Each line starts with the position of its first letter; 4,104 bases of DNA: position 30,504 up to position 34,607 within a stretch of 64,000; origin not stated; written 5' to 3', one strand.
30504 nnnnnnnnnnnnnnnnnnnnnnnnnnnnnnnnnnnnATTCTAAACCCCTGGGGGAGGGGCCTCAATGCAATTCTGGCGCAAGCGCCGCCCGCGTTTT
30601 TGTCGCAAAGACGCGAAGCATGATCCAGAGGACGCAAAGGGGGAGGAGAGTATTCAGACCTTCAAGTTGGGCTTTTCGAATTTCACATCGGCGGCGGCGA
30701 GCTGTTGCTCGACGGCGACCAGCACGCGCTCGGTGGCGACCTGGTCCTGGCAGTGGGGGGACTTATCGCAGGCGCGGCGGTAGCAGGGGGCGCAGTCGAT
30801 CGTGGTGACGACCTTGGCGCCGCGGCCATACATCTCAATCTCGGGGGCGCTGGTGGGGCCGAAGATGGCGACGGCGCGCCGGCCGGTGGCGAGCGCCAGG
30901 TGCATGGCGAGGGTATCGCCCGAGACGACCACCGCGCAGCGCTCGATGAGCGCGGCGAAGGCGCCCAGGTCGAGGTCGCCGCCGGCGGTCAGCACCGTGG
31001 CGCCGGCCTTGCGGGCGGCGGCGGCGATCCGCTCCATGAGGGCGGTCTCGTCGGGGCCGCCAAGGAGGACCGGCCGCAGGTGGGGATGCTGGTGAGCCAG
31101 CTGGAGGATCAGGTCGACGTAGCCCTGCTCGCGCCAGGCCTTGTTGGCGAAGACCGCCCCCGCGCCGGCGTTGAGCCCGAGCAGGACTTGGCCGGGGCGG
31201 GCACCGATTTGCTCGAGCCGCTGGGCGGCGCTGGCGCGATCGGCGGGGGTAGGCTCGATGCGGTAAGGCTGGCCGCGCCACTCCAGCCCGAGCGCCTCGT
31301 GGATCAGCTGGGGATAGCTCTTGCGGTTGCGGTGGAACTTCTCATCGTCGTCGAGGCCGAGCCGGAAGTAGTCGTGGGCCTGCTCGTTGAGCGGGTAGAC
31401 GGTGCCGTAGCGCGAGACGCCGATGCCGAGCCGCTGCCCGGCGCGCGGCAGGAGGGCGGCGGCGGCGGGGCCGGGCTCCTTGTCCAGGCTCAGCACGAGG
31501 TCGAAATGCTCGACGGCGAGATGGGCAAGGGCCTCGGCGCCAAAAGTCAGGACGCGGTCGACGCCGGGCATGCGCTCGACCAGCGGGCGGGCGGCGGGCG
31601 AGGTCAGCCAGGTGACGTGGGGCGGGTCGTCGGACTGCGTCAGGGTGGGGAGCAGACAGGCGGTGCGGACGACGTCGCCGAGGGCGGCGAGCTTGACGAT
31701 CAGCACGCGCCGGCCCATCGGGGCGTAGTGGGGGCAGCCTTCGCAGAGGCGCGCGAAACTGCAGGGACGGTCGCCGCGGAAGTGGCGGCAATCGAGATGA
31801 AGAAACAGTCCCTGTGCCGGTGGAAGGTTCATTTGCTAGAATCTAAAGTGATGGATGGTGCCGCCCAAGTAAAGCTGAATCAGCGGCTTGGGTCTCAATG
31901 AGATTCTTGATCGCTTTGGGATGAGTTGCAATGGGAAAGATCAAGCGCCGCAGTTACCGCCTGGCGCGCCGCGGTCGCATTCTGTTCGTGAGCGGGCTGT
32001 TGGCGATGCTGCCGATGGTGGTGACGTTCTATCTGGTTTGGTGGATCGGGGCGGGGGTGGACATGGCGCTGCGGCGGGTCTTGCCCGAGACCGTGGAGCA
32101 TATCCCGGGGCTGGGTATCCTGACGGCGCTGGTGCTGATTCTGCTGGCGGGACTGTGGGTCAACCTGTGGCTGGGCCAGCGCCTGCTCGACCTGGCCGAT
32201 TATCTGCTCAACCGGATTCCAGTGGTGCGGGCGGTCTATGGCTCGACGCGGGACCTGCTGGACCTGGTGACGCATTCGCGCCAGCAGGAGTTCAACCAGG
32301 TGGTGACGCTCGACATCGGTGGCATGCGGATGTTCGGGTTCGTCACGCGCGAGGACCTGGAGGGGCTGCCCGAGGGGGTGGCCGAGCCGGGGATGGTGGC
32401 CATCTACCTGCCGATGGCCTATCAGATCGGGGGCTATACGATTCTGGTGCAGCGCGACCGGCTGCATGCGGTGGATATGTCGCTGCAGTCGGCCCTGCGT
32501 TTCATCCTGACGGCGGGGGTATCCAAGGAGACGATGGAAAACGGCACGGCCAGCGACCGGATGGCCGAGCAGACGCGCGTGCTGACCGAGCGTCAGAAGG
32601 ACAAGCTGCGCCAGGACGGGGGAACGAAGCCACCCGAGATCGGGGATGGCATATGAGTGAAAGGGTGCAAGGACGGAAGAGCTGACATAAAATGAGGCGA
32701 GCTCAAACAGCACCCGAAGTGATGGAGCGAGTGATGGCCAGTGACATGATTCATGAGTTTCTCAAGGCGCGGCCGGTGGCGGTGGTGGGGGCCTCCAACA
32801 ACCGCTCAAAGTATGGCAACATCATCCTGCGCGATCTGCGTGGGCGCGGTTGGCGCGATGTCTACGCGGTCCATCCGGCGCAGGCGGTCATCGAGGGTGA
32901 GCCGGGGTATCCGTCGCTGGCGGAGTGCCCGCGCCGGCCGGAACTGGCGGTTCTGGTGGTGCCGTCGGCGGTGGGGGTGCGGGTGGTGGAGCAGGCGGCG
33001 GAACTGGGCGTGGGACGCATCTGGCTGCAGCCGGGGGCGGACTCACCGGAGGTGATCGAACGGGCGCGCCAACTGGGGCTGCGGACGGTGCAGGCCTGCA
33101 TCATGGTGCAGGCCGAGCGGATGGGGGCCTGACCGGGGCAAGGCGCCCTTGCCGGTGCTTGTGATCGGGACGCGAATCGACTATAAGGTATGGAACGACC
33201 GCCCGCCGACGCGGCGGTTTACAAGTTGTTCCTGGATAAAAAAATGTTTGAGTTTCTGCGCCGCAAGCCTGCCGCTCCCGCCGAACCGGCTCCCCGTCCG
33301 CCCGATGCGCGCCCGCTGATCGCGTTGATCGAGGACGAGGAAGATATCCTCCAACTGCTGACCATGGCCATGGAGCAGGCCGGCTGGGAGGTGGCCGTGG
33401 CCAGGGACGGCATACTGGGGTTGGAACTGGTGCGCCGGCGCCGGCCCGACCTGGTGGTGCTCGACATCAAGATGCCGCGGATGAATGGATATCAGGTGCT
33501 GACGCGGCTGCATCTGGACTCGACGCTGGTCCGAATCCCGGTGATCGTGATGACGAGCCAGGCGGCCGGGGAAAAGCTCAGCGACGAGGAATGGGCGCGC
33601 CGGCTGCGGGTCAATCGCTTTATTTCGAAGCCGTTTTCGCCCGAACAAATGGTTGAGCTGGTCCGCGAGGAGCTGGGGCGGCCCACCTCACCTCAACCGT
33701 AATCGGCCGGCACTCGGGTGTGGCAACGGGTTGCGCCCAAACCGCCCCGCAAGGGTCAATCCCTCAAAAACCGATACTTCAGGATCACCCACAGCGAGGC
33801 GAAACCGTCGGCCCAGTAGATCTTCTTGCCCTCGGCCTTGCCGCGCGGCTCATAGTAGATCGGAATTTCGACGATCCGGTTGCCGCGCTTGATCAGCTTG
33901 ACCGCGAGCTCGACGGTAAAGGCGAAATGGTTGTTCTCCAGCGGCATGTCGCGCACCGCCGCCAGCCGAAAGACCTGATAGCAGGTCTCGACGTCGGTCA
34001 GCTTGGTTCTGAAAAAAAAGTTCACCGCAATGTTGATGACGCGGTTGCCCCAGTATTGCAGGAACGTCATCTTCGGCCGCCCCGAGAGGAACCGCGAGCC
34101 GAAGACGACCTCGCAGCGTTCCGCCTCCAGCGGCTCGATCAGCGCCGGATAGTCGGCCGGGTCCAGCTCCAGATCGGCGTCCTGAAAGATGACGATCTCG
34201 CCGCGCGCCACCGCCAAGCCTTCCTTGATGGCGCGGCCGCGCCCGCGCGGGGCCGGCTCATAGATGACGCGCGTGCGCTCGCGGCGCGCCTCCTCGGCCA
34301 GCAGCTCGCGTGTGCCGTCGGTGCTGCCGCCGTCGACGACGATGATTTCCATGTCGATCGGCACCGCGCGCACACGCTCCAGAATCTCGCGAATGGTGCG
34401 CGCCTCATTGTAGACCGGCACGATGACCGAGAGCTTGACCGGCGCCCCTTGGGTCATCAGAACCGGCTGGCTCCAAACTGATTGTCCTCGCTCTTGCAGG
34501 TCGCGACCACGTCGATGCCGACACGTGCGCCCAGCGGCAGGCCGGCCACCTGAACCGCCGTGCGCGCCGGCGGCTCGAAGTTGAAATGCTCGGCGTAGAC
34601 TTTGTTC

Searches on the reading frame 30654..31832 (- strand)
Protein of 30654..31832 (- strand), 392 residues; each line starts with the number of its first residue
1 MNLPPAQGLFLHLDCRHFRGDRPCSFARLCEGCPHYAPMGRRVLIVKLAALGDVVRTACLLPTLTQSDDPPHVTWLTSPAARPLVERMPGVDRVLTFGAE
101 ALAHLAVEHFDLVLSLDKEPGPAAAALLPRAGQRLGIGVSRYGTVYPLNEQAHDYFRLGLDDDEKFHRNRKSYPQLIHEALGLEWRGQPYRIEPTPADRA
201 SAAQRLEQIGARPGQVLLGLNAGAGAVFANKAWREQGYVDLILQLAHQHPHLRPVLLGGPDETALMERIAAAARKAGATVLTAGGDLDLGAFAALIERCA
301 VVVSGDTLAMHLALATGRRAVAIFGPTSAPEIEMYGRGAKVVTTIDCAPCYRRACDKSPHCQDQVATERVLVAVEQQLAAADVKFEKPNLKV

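Call 102: search_protein_families(library=pfam, proteins=[window:30654-31832:-], max_evalue=0.0001)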
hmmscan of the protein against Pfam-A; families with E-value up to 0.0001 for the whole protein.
window:30654-31832:- (392 aa): 1 family
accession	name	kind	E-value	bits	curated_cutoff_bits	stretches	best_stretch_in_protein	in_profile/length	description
PF01075.23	Glyco_transf_9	-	2e-19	70.3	22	1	170-356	65-242/247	Glycosyltransferase family 9 (heptosyltransferase)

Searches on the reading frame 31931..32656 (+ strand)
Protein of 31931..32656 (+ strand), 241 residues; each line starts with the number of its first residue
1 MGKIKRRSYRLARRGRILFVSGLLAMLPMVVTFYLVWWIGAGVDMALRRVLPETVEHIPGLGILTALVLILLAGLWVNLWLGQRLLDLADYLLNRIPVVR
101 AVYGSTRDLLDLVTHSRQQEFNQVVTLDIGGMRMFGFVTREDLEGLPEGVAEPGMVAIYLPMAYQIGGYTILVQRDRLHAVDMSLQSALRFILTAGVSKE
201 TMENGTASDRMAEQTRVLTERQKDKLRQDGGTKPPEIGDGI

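Call 103: search_protein_families(library=pfam, proteins=[window:31931-32656:+], max_evalue=0.0001)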
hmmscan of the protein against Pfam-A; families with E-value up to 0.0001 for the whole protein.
window:31931-32656:+ (241 aa): 1 family
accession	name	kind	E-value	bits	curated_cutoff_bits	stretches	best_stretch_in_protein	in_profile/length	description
PF04367.18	DUF502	-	1.5e-26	92.8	23.8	1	64-168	1-107/107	Protein of unknown function (DUF502)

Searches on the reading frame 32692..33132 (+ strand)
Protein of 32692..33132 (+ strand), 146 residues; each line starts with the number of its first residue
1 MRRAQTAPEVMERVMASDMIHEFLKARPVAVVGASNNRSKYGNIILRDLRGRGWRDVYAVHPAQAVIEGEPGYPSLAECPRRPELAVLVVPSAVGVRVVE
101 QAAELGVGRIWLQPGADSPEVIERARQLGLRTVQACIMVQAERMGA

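Call 103: search_protein_families(library=pfam, proteins=[window:32692-33132:+], max_evalue=0.0001)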
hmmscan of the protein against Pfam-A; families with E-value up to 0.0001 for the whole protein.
window:32692-33132:+ (146 aa): 2 families
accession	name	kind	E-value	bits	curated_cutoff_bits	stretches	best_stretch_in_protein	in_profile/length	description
PF13380.12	CoA_binding_2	-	7.5e-30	104.2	22.8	1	29-140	3-114/116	CoA binding domain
PF02629.25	CoA_binding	-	6.7e-08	33.6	22.3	1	26-111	3-92/97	CoA binding domain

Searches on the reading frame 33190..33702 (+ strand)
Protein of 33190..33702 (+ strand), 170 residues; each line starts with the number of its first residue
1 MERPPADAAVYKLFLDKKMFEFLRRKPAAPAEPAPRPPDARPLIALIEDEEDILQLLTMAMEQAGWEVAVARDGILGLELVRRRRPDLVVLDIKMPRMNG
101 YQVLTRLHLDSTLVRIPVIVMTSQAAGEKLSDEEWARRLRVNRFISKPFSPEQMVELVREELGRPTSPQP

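Call 103: search_protein_families(library=pfam, proteins=[window:33190-33702:+], max_evalue=0.0001)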
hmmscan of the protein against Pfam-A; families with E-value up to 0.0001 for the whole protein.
window:33190-33702:+ (170 aa): 1 family
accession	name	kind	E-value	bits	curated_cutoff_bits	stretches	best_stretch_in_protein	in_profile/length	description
PF00072.30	Response_reg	-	3.5e-23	82.3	30.2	1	44-158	1-110/111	Response regulator receiver domain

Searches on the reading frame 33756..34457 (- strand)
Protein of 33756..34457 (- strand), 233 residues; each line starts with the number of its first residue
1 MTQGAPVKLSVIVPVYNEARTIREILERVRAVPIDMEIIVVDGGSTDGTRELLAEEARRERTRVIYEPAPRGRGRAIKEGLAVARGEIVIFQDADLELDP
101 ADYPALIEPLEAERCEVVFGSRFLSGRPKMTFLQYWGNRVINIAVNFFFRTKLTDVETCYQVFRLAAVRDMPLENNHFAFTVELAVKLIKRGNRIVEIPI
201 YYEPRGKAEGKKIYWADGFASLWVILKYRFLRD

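Call 103: search_protein_families(library=pfam, proteins=[window:33756-34457:-], max_evalue=0.0001)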
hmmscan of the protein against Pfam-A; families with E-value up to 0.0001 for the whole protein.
window:33756-34457:- (233 aa): 3 families
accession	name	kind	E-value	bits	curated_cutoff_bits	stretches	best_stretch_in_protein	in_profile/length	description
PF00535.33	Glycos_transf_2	-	1.3e-32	113.5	23.3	1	10-169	1-165/168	Glycosyl transferase family 2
PF13641.12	Glyco_tranf_2_3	-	1.5e-07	32.1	27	1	9-139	3-138/230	Glycosyltransferase like family 2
PF10111.15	Glyco_tranf_2_2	-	4.4e-05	23.5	27.3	1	10-95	1-91/276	Glycosyltransferase like family 2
